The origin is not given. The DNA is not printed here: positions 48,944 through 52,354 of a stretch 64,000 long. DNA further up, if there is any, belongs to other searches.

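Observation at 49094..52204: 1036-aa four-module fusion: thioredoxin-like [2Fe-2S] + NuoF + ferredoxin + GltD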

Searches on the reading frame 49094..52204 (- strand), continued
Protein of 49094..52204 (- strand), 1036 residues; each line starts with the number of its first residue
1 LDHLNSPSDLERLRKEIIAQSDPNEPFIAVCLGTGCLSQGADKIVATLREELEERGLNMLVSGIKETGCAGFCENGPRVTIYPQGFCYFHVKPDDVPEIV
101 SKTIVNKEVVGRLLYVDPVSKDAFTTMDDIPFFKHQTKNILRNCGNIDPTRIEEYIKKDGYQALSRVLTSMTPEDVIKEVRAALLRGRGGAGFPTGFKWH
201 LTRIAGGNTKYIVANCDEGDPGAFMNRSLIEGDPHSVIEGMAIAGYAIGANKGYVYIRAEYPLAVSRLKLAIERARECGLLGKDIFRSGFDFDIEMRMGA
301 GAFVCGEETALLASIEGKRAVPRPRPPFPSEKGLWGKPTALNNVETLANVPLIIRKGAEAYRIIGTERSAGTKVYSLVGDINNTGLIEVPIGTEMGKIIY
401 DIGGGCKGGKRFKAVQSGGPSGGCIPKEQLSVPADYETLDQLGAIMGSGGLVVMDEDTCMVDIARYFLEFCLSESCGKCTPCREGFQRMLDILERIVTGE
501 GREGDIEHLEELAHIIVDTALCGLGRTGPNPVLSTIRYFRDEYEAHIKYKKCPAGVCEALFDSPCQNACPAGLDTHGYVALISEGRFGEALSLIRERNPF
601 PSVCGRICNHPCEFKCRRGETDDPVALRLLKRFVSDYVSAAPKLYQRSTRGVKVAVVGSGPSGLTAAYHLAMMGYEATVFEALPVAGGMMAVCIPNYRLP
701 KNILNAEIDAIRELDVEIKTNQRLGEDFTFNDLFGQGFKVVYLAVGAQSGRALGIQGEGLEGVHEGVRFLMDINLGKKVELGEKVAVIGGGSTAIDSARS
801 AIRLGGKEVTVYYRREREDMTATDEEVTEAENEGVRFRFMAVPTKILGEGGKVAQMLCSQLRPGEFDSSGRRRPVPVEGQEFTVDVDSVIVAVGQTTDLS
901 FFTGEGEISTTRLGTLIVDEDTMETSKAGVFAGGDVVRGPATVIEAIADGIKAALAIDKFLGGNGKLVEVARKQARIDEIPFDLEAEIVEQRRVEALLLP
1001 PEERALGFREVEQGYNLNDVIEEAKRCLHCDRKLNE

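Call 65: search_protein_families(library=ncbifam, proteins=[window:49094-52204:-], max_evalue=1e-10)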
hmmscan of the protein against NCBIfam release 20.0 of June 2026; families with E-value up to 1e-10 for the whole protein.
window:49094-52204:- (1036 aa): 23 families
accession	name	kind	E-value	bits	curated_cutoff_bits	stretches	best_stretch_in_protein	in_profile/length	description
TIGR01959.1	nuoF_fam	equivalog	3.3e-147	490.2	558.65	1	142-547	4-410/410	NADH-quinone oxidoreductase subunit NuoF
NF009410.0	PRK12771.1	subfamily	9.9e-146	486.6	516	1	520-1030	8-511/566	NAD(P)-binding protein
NF009454.0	PRK12814.1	equivalog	1.9e-133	446.2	916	1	562-1031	101-573/657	putative NADPH-dependent glutamate synthase small subunit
NF008436.0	PRK11278.1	equivalog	1e-116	390.5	749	1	146-551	21-430/448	NADH-quinone oxidoreductase subunit NuoF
NF009414.0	PRK12778.1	equivalog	1.3e-114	384.1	1103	1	557-961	331-749/752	bifunctional dihydroorotate dehydrogenase B NAD binding subunit/NADPH-dependent glutamate synthase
TIGR01316.1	gltA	equivalog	7.3e-112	374.4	471.75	1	562-961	35-449/449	NADPH-dependent glutamate synthase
NF010120.0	PRK13596.1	equivalog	8.9e-112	373.8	389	1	138-551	6-421/433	NADH-quinone oxidoreductase subunit NuoF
NF010590.0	PRK13984.1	equivalog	6e-94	315.3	946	1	565-963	198-608/611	putative oxidoreductase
TIGR03315.1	Se_ygfK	equivalog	1.3e-93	314.2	835.3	1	562-1031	444-887/1012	putative selenate reductase subunit YgfK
NF009413.0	PRK12775.1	equivalog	1.2e-80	271.6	1895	1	559-973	335-765/1006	putative trifunctional 2-polyprenylphenol hydroxylase/glutamate synthase subunit beta/ferritin domain-containing protein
TIGR01318.1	gltD_gamma_fam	subfamily_domain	2.4e-77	260.5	482.95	1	551-961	36-465/467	glutamate synthase, small subunit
NF009408.0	PRK12769.1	equivalog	2.2e-69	234.3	1003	1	563-962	234-652/659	formate-dependent uric acid utilization protein AegA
NF009415.0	PRK12779.1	equivalog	4.6e-68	230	1519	1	562-961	207-626/944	putative bifunctional glutamate synthase subunit beta/2-polyprenylphenol hydroxylase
NF009409.0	PRK12770.1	subfamily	2.6e-65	220.8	343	1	648-964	15-353/360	putative glutamate synthase subunit beta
NF009451.0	PRK12809.1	equivalog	5.8e-57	193.3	1154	1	563-955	217-628/639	formate-dependent uric acid utilization protein YgfT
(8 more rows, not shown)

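Call 75: predict_structure(alignment_id=A1)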
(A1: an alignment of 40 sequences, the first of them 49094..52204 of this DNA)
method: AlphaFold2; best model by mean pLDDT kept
length: 1036 residues; sequences in the alignment: 40
mean_pLDDT: 88.6   pTM: 0.84
mean pLDDT of the five models: 88.6, 87.9, 87.3, 85.8, 81.3
residues with pLDDT >= 90: 610; 70-90: 365; 50-70: 58; < 50: 3
segments of 3 or more residues with pLDDT < 50: none
pLDDT, mean of each block of 10 residues (from residue 1): 86 91 84 88 95 87 86 78 91 94 90 82 84 78 90 93 96 97 79 84 91 79 73 95 97 90 92 96 94 90 59 78 64 90 90 93 84 87 85 90 83 86 88 87 77 92 92 75 92 95 96 89 74 93 93 89 90 93 95 94 89 86 91 87 64 95 96 95 94 94 94 94 92 95 93 93 95 92 95 95 95 91 88 95 93 95 88 91 96 89 74 87 92 93 93 96 89 85 81 88 89 92 92 67
secondary structure, 60 per line:
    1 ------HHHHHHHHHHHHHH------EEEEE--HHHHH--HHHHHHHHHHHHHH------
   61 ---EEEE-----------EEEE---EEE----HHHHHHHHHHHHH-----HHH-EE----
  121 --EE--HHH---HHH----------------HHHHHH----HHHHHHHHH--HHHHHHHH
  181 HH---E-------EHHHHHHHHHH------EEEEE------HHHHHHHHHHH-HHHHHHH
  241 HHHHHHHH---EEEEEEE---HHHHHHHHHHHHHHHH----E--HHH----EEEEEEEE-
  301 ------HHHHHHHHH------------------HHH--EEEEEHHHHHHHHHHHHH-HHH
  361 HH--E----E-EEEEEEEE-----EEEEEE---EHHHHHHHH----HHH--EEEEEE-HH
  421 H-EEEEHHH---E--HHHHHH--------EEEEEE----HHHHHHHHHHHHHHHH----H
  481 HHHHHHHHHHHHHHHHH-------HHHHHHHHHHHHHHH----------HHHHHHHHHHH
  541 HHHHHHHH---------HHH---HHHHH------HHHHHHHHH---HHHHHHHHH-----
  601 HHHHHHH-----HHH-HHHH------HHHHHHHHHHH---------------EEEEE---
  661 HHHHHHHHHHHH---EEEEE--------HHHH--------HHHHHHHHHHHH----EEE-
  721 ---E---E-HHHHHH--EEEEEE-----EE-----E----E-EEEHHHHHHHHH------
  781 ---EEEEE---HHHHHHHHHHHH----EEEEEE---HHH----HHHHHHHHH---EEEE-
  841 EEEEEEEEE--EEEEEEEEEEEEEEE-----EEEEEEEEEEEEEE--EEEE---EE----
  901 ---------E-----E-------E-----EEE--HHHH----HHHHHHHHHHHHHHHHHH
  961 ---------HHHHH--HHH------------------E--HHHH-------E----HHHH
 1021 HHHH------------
elements in order (helices of 4 or more, strands of 3 or more residues): H7-20 E27-31 H34-38 H41-54 E64-67 E79-82 E86-88 H93-105 H152-157 H162-170 H173-182 H195-204 E211-215 H222-232 H234-248 E252-258 H262-277 E292-299 H307-315 E339-343 H344-356 H358-362 E372-379 E385-390 H395-402 E412-417 E423-426 H436-441 E450-455 H460-475 H480-497 H505-519 H530-548 H564-568 H575-583 H587-595 H601-607 H617-620 H627-637 E653-657 H661-672 E676-680 H689-692 H701-712 E717-719 H730-735 E738-743 E763-765 H766-774 E784-788 H792-803 E808-813 H824-832 E836-839 E841-849 E852-866 E872-885 E888-891 E930-932 H935-938 H943-960 H970-974 H1001-1004 H1017-1024

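Call 77: fold_search(model_id=the predicted structure, library=pdb)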
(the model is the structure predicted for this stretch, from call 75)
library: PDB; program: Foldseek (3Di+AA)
matches with E <= 10: 1971; with E <= 0.001: 753
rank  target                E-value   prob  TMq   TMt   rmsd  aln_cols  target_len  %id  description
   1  9mqx_B                3.4e-63  1.00  0.53  0.87   3.0       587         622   52  Electron-bifurcating Tungstopyranopterin-containing aldehyde oxidoreductase with NADH (released 2025-07-16)
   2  8a6t_B                8.5e-62  1.00  0.52  0.85   3.8       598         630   52  Cryo-EM structure of the electron bifurcating Fe-Fe hydrogenase HydABC complex from Thermoanaerobacter kivui in the re (released 2023-02-15)
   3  7p92_B                1.2e-60  1.00  0.52  0.87   4.0       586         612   50  TmHydABC- T. maritima bifurcating hydrogenase with bridge domain up (released 2022-09-14)
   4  7p8n_b                3.4e-60  1.00  0.52  0.95   2.0       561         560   52  TmHydABC- T. maritima hydrogenase with bridge closed (released 2022-09-14)
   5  9bp5_B                5.3e-60  1.00  0.49  0.85   2.5       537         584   55  Structure of electron bifurcating Nfn-ABC holoenzyme from Caldicellulosiruptor saccharolyticus (released 2025-03-05)
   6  7p5h_B                7.1e-60  1.00  0.52  0.95   2.0       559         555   52  TmHydABC- D2 map (released 2022-09-14)
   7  9bov_B                5.4e-59  1.00  0.49  0.94   2.6       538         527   54  Structure of electron bifurcating Nfn-ABC complexed with NAD from Caldicellulosiruptor saccharolyticus (released 2025-03-05)
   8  7p8n_B                6.2e-59  1.00  0.52  0.87   2.0       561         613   52  TmHydABC- T. maritima hydrogenase with bridge closed (released 2022-09-14)
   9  7q4v_B                1.7e-57  1.00  0.50  0.86   3.9       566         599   56  Electron bifurcating hydrogenase - HydABC from A. woodii (released 2023-02-22)
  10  8oh5_B                2.4e-57  1.00  0.49  0.86   1.9       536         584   54  Cryo-EM structure of the electron bifurcating transhydrogenase StnABC complex from Sporomusa Ovata (state 2) (released 2023-09-13)
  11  9n5u_B                3.5e-57  1.00  0.48  0.84   3.8       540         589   53  Structure of the Thermococcus sibiricus NfnABC complex (released 2025-05-07)
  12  9n5v_B                1.7e-56  1.00  0.49  0.85   3.8       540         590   53  Structure of the NAD(H)-bound Thermococcus sibiricus NfnABC complex (released 2025-05-07)
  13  9bov_A                6.6e-49  1.00  0.42  0.37   3.7       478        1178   45  Structure of electron bifurcating Nfn-ABC complexed with NAD from Caldicellulosiruptor saccharolyticus (released 2025-03-05)
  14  9n5u_A                5.2e-48  1.00  0.41  0.45   4.8       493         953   44  Structure of the Thermococcus sibiricus NfnABC complex (released 2025-05-07)
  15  8oh5_C                2.2e-47  1.00  0.41  0.37   4.6       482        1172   38  Cryo-EM structure of the electron bifurcating transhydrogenase StnABC complex from Sporomusa Ovata (state 2) (released 2023-09-13)
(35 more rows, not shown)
